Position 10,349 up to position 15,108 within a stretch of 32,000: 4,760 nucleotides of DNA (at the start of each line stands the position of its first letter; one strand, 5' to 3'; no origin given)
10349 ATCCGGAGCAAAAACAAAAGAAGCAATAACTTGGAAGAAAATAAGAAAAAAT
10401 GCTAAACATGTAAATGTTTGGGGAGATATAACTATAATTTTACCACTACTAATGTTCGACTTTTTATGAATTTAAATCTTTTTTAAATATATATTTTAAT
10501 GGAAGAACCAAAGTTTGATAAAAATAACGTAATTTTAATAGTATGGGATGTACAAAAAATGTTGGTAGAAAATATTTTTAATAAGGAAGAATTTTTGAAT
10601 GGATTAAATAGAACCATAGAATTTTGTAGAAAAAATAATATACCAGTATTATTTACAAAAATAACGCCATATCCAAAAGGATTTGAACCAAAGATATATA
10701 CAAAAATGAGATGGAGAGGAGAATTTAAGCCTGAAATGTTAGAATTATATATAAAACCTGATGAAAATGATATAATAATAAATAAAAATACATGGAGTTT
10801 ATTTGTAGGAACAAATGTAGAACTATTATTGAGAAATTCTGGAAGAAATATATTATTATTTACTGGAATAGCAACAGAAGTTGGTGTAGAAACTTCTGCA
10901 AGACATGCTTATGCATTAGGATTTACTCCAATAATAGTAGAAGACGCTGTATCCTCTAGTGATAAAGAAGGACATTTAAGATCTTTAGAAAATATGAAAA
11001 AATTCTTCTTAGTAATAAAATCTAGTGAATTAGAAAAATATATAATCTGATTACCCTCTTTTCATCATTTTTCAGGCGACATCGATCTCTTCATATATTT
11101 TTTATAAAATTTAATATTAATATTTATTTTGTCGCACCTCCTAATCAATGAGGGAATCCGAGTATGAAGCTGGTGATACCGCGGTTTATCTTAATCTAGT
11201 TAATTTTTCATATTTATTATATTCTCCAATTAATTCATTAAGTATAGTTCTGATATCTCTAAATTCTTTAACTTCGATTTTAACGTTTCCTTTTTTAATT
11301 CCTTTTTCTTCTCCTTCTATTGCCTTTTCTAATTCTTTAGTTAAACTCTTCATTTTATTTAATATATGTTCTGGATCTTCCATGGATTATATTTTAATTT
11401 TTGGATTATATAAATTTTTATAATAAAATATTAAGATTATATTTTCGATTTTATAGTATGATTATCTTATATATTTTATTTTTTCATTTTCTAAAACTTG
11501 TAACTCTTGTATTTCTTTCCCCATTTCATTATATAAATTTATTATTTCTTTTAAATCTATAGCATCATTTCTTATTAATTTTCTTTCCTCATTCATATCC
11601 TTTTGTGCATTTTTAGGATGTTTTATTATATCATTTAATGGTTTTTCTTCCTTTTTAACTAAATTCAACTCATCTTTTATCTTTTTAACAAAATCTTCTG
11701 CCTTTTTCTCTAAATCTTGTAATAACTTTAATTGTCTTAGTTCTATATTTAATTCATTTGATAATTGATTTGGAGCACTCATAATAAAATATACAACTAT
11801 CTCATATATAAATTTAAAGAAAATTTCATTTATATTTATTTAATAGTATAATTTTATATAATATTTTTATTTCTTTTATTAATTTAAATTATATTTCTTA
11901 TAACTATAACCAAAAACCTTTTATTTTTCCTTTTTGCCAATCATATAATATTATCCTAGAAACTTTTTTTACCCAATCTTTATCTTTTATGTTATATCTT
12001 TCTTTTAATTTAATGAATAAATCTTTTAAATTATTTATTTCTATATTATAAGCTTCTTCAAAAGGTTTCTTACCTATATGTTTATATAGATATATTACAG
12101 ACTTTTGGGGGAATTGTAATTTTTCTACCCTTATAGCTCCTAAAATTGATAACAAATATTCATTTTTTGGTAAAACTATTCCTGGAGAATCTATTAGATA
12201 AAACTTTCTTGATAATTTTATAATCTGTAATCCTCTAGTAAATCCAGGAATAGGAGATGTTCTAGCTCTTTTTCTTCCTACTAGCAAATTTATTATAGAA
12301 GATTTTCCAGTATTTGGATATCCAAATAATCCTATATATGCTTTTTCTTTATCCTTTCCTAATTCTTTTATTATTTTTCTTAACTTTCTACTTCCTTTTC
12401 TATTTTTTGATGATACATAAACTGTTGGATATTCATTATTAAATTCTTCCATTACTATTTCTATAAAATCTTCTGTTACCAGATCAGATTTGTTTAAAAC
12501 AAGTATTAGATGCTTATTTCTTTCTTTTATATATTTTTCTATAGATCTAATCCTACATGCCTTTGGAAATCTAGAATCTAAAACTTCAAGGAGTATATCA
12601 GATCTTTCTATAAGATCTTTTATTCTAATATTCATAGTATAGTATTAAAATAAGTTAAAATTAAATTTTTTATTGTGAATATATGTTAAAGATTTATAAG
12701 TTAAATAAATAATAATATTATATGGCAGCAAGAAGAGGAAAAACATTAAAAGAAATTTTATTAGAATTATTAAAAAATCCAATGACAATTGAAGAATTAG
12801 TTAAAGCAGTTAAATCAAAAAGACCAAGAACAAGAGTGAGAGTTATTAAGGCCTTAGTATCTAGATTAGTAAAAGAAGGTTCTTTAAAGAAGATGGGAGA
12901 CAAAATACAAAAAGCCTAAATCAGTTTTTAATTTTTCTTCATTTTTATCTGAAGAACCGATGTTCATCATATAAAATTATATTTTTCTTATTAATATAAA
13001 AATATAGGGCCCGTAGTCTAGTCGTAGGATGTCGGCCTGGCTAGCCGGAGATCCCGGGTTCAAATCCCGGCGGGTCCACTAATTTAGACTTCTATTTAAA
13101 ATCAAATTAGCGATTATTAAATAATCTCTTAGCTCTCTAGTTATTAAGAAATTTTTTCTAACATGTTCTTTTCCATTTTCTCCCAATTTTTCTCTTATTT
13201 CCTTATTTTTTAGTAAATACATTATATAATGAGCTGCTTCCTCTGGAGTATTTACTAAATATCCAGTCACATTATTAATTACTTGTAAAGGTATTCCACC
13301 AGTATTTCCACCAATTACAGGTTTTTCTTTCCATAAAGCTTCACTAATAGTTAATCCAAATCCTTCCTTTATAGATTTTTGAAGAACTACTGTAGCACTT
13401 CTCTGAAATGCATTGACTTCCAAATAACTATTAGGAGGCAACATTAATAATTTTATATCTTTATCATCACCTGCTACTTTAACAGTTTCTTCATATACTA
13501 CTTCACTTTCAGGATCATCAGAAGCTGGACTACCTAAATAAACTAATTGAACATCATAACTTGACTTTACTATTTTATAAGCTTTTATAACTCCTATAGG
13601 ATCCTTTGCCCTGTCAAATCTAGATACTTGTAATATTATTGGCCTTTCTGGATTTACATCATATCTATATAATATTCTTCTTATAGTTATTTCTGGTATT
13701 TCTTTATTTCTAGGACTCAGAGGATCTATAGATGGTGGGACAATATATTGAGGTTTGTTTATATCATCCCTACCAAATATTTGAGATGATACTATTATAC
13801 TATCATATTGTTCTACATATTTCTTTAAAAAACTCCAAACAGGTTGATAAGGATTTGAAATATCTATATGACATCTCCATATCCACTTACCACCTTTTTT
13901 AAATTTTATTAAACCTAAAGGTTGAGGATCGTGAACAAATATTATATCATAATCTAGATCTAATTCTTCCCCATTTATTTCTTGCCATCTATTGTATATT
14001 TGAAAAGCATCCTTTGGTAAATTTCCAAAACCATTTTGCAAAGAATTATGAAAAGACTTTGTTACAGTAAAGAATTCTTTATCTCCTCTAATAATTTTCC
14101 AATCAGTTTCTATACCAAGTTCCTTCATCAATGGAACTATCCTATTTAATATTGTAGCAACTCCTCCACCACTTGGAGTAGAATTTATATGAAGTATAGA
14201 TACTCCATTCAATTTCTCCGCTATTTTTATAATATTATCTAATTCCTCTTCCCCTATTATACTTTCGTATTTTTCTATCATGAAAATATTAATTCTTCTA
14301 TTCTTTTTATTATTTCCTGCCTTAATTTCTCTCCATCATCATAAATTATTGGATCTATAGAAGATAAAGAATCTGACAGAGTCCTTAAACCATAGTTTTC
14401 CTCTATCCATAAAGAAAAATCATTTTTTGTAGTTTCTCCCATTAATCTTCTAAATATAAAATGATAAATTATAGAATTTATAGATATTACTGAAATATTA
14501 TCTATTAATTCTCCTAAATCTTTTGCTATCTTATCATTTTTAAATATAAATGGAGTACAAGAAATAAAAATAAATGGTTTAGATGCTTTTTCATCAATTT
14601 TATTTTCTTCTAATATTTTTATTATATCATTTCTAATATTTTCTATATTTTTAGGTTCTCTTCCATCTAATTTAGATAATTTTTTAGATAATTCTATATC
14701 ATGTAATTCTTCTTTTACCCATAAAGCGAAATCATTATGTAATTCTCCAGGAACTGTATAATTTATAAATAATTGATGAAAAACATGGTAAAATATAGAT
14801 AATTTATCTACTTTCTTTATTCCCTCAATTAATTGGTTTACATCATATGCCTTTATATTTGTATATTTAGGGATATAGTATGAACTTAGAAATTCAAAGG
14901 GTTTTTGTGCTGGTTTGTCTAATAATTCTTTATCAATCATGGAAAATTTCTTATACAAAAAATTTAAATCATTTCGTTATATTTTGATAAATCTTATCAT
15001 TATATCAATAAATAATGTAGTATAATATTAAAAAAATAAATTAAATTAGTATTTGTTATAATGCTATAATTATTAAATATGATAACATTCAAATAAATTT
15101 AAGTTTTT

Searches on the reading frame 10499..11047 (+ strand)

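Call 77: search_protein_families(library=pfam, proteins=[window:10499-11047:+], max_evalue=0.01)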
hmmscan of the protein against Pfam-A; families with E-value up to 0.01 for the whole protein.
window:10499-11047:+ (183 aa): 1 family
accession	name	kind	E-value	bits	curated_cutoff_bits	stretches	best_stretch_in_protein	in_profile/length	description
PF00857.26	Isochorismatase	-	1.7e-34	119.8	27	1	12-175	2-172/175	Isochorismatase domain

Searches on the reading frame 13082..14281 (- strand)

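Call 7: search_protein_families(library=pfam, proteins=[window:13082-14281:-], max_evalue=1)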
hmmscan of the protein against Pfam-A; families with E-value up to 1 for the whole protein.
window:13082-14281:- (400 aa): 6 families
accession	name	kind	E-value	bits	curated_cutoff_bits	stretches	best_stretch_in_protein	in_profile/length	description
PF21269.3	TreT_GT1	-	1.4e-53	180.8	27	1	31-169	1-142/144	Trehalose synthase, N-terminal domain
PF00534.26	Glycos_transf_1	-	1.3e-25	90.4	26.4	1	209-372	11-171/172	Glycosyl transferases group 1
PF13692.12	Glyco_trans_1_4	-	2e-11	44.8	27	1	213-359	1-142/142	Glycosyl transferases group 1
PF13439.12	Glyco_transf_4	-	0.00017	22.1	28.5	1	39-169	2-144/170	Glycosyltransferase Family 4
PF20706.3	GT4-conflict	-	0.00028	20.4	26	1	215-331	199-317/385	Family 4 Glycosyltransferase in conflict systems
PF13524.12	Glyco_trans_1_2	-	0.00033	21.1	25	1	268-385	18-140/144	Glycosyl transferase-like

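Call 8: search_protein_families(library=ncbifam, proteins=[window:13082-14281:-], max_evalue=1)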
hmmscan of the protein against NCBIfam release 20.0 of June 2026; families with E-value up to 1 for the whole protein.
window:13082-14281:- (400 aa): 22 families
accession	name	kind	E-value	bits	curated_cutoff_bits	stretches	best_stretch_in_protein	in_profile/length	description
NF041139.1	TreT_Thcocales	equivalog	2.5e-124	415.2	775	1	2-391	14-409/412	trehalose synthase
TIGR03999.1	thiol_BshA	equivalog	4.7e-20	71.8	273.7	1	206-389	192-368/375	N-acetyl-alpha-D-glucosaminyl L-malate synthase BshA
TIGR02149.1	glgA_Coryne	subfamily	1.6e-19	70.3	302.4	1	199-378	190-374/391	glycogen synthase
TIGR03449.1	mycothiol_MshA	equivalog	4.1e-13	49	462.5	1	207-375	214-385/406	D-inositol-3-phosphate glycosyltransferase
TIGR03088.1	stp2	hypoth_equivalog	4.4e-12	45.7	409.05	1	204-390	185-369/374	TIGR03088 family PEP-CTERM/XrtA system glycosyltransferase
NF038229.1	Glyco4_Geo_Pelo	equivalog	1.3e-10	40.8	400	1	288-395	230-337/338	GPMC system family 4 glycosyltransferase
NF041876.1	EPS_EpsE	equivalog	1.4e-10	40.9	400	1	217-381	218-383/389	exopolysaccharide biosynthesis GT4 family glycosyltransferase EpsE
NF012028.0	PRK15484.1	subfamily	4.1e-09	36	618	1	206-378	186-362/380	lipopolysaccharide N-acetylglucosaminyltransferase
NF038295.1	EPS_HpsP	equivalog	7.2e-09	35.1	550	1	194-378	194-371/388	hormogonium polysaccharide biosynthesis glycosyltransferase HpsP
TIGR02472.1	sucr_P_syn_N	equivalog_domain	4e-08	32.5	576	2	295-389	340-436/439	sucrose-phosphate synthase, putative, glycosyltransferase domain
NF047880.1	glyco_SdgA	exception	8.5e-08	31.2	800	1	153-375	263-472/488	serine-aspartate repeat adhesin O-glycosyltransferase SdgA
NF041010.1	glycosy_Agl16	equivalog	2.3e-06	26.7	575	1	216-375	182-333/352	glycosylation protein Agl16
TIGR04047.1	MSMEG_0565_glyc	hypoth_equivalog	9e-06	25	259.85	1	214-327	194-308/373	MSMEG_0565 family glycosyltransferase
NF038298.1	EPS_HpsO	equivalog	1.2e-05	24.2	575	1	303-378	296-371/388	hormogonium polysaccharide biosynthesis glycosyltransferase HpsO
NF050063.1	ProtGlycPglJ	equivalog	1.3e-05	24.6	500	1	208-375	189-348/363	N-acetylgalactosamine-N,N'-diacetylbacillosaminyl-diphospho-undecaprenol 4-alpha-N-acetylgalactosaminyltransferase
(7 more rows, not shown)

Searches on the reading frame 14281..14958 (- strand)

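Call 7: search_protein_families(library=pfam, proteins=[window:14281-14958:-], max_evalue=1)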
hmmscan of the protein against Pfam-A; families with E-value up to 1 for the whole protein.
window:14281-14958:- (226 aa): 2 families
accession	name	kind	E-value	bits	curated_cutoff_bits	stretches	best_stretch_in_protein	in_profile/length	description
PF19027.5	DUF5752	-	1.9e-61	207.5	23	1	19-220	2-207/208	Family of unknown function (DUF5752)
PF05273.18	Pox_RNA_Pol_22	-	0.034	14.4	25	1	17-68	20-72/184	Poxvirus RNA polymerase 22 kDa subunit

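Call 8: search_protein_families(library=ncbifam, proteins=[window:14281-14958:-], max_evalue=1)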
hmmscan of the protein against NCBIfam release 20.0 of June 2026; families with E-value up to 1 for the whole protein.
window:14281-14958:- (226 aa): 0 families
